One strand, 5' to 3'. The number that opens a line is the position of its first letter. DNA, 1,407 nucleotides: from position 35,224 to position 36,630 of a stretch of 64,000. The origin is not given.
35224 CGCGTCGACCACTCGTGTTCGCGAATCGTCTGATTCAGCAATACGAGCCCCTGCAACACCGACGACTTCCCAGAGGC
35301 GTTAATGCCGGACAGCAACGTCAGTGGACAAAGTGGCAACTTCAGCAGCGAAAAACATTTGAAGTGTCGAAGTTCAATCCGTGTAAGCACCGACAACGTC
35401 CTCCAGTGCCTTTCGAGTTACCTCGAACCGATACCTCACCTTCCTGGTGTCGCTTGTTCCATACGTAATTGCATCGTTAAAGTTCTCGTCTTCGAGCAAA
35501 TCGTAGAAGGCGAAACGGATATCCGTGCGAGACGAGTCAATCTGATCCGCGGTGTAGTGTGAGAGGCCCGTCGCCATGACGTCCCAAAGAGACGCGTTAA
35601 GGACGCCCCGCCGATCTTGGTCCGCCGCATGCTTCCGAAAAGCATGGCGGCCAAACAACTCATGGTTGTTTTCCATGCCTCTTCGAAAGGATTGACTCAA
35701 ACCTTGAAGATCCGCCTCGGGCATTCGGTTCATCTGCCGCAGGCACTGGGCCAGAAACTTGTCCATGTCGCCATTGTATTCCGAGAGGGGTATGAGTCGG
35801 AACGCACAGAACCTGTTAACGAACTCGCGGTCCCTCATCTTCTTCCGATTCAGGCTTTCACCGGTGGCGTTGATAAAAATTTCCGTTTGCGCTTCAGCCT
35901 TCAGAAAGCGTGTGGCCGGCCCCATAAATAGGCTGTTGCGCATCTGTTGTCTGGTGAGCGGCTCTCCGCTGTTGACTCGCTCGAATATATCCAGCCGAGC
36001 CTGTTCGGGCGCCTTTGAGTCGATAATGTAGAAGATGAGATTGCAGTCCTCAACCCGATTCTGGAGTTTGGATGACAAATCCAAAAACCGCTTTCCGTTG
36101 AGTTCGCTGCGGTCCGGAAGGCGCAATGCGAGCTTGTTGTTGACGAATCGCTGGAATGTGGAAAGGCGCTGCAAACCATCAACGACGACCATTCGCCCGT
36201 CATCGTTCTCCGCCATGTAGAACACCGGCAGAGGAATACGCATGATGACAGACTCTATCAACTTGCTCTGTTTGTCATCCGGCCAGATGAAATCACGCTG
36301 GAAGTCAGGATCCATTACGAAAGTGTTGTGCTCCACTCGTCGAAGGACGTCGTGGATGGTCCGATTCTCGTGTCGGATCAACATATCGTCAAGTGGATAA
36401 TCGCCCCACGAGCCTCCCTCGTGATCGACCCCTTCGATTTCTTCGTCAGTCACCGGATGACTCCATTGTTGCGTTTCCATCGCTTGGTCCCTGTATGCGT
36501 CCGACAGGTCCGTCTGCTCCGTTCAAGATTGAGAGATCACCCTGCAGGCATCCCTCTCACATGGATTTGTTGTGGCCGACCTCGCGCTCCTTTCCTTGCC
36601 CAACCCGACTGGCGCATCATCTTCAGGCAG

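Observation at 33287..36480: Low-GC three-gene operon (stand-alone DUF262, DUF3696-type ABC ATPase, orphan protein): candidate uncharacterised defence system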

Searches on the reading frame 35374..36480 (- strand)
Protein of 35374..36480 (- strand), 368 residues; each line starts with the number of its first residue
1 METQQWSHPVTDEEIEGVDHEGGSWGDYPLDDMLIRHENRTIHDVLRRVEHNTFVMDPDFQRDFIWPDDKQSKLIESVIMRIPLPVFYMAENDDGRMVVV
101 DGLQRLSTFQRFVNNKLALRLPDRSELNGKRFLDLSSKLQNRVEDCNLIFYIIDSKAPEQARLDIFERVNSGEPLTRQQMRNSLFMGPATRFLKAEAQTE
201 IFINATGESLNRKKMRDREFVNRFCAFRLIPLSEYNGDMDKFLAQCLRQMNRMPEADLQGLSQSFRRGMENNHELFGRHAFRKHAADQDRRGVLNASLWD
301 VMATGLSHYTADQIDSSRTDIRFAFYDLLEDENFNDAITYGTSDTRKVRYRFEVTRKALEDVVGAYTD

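Call 3: search_protein_families(library=pfam, proteins=[window:35374-36480:-], max_evalue=0.1)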
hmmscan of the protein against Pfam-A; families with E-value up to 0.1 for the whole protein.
window:35374-36480:- (368 aa): 1 family
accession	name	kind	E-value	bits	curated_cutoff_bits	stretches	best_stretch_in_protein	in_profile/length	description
PF03235.19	GmrSD_N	-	8.7e-24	85.2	33.2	1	44-185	3-198/199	GmrSD restriction endonuclease, N-terminal domain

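Call 4: search_protein_families(library=padloc, proteins=[window:35374-36480:-], max_evalue=0.1)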
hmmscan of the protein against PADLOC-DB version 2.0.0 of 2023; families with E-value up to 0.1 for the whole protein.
window:35374-36480:- (368 aa): 12 families
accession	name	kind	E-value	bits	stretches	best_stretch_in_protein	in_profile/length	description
PDLC03877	NsnA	-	9.9e-119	395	1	29-363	38-383/385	-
PDLC04027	PD-T4-2_A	-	6e-36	122.2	1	24-358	22-360/363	-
PDLC03418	REase_II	-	2.2e-17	61.3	1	55-190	33-163/372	Type II restriction enzyme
PDLC04151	HEC-05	-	2.2e-07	28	1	36-87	22-72/600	-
PDLC04150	HEC-05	-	2.8e-07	27.8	1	40-85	8-52/583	-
PDLC04154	HEC-06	-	0.0004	17.2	1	35-110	7-86/569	-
PDLC04155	HEC-06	-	0.0021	14.6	1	36-109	6-83/562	-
PDLC04153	HEC-05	-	0.0051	13.1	1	55-89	21-55/621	-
PDLC02792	SspE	-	0.018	11.3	0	40-79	11-48/771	SspE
PDLC02687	Orf5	-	0.021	11.6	1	53-113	17-83/543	Orf5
PDLC04152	HEC-05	-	0.026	11.1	0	39-80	6-45/566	-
PDLC02691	Orf5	-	0.036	10.6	1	33-110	1-84/579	Orf5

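Call 5: search_protein_families(library=ncbifam, proteins=[window:35374-36480:-], max_evalue=0.1)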
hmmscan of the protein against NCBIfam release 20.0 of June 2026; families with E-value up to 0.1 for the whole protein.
window:35374-36480:- (368 aa): 0 families
